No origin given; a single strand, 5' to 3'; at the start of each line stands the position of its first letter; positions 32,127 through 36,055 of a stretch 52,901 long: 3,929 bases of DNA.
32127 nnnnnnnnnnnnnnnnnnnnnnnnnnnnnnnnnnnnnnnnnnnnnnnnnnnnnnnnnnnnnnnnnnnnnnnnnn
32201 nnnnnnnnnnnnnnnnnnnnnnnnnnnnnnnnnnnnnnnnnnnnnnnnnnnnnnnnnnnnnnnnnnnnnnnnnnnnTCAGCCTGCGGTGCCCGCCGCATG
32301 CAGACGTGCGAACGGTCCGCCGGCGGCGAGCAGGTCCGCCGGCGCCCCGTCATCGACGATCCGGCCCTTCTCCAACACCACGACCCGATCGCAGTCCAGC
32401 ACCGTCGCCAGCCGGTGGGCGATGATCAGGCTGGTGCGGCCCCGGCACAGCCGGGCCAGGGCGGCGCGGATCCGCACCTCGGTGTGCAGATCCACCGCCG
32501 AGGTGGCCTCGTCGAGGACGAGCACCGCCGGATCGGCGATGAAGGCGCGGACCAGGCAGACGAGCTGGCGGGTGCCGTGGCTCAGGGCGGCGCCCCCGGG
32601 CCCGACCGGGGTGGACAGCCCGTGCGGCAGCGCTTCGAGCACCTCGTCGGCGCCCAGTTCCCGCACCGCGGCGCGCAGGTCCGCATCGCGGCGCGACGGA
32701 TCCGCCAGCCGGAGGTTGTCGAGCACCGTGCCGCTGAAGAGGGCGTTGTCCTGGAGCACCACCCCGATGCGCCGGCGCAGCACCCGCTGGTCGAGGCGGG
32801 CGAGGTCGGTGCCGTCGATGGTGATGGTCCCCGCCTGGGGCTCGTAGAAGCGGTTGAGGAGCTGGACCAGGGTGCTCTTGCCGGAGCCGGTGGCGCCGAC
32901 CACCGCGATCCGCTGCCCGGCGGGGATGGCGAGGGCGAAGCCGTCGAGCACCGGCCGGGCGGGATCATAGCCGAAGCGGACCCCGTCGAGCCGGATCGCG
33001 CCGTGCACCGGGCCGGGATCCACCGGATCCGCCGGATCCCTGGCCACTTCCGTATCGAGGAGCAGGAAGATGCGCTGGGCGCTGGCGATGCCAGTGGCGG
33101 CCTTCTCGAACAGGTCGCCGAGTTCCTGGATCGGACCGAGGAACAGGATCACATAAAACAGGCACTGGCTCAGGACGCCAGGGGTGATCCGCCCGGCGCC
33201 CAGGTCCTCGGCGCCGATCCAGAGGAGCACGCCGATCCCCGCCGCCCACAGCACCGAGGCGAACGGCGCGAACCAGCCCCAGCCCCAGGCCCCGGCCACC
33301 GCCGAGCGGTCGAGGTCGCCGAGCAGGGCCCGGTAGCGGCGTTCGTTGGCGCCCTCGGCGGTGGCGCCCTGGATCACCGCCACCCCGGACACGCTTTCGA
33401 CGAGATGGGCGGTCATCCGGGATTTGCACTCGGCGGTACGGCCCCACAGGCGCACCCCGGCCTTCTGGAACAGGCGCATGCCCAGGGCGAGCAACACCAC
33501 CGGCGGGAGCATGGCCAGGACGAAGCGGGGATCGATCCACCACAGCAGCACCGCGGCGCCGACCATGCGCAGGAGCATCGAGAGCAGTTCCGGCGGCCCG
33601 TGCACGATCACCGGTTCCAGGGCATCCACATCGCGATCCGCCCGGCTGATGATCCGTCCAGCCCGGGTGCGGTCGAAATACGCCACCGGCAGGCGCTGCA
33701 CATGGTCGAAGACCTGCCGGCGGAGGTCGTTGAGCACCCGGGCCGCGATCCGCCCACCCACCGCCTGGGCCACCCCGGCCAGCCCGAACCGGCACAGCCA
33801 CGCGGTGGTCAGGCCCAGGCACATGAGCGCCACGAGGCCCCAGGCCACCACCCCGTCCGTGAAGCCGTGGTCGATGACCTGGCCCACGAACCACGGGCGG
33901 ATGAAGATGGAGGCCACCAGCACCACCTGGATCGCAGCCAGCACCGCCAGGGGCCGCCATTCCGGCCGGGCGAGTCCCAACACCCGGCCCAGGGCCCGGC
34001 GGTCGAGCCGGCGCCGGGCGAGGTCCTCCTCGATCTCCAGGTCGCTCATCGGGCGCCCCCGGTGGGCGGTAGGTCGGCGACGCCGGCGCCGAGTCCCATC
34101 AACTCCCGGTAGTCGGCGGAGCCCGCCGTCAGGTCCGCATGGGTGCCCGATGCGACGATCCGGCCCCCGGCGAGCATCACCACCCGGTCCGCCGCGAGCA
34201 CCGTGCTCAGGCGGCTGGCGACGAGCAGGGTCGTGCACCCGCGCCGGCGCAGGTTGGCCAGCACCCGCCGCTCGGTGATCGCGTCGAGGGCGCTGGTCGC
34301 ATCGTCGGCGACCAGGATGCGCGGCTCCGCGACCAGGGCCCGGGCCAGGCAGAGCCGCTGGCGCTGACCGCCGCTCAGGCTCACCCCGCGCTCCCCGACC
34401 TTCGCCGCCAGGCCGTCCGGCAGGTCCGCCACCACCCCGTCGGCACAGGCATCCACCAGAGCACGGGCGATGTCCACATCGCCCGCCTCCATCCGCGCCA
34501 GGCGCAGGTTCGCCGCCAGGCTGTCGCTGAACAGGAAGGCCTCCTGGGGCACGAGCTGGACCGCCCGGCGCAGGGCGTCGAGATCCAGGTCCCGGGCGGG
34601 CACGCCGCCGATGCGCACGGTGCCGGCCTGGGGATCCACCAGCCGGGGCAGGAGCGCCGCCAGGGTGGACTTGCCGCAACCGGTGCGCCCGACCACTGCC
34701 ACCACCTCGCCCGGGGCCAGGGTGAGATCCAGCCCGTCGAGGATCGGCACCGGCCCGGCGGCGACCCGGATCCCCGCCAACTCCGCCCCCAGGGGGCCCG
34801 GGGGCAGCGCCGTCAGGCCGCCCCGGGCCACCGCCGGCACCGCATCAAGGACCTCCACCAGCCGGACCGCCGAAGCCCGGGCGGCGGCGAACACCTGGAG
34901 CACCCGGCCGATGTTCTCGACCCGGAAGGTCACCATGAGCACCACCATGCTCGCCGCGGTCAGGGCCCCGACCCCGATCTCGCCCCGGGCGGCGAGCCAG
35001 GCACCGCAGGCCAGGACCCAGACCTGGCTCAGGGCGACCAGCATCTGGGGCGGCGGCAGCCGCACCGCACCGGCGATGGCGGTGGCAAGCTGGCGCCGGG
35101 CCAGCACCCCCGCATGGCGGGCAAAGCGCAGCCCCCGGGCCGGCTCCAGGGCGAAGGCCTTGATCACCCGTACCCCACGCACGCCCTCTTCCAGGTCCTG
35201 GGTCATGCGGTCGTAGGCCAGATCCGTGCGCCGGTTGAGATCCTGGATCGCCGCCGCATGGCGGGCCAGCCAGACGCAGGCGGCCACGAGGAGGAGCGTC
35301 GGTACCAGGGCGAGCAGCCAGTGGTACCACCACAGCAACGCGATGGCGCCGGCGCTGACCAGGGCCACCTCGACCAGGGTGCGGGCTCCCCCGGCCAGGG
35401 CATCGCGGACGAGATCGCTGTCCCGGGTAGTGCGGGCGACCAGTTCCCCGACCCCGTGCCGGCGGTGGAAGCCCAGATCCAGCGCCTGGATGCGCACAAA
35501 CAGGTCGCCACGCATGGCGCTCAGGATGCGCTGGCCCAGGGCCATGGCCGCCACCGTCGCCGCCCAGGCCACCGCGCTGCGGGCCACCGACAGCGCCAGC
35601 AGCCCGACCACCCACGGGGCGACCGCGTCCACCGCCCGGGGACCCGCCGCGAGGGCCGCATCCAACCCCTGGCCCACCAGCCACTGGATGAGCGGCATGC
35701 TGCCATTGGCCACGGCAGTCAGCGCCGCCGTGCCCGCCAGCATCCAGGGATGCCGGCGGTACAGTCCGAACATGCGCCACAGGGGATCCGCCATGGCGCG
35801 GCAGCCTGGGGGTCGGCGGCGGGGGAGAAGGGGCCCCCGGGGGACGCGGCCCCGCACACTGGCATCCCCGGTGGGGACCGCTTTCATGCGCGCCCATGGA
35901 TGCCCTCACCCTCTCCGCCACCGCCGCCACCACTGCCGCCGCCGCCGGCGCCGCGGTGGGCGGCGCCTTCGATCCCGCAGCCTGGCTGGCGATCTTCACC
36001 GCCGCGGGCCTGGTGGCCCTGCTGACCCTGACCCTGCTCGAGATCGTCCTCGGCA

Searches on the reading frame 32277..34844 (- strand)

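Call 7: search_protein_families(library=pfam, proteins=[window:32277-34844:-], max_evalue=0.001)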
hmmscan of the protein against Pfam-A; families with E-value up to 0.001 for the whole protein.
window:32277-34844:- (855 aa): 4 families
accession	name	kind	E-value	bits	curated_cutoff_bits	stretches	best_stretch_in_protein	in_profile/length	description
PF00664.28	ABC_membrane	-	6e-30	105.3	28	1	308-571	10-273/274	ABC transporter transmembrane region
PF00005.33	ABC_tran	-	1e-28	101.1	25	1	634-782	2-137/137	ABC transporter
PF13191.12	AAA_16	-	2.3e-05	25.4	32.6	1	644-802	25-162/167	AAA ATPase domain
PF13401.12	AAA_22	-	0.00029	21.6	27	0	646-713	8-65/130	AAA domain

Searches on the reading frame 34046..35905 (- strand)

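Call 7: search_protein_families(library=pfam, proteins=[window:34046-35905:-], max_evalue=0.001)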
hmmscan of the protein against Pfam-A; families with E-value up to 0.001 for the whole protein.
window:34046-35905:- (619 aa): 2 families
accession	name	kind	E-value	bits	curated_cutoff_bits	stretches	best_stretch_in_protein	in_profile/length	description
PF00664.28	ABC_membrane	-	1.5e-34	120.4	28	1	62-325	7-270/274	ABC transporter transmembrane region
PF00005.33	ABC_tran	-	7.8e-28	98.2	25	1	389-538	1-137/137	ABC transporter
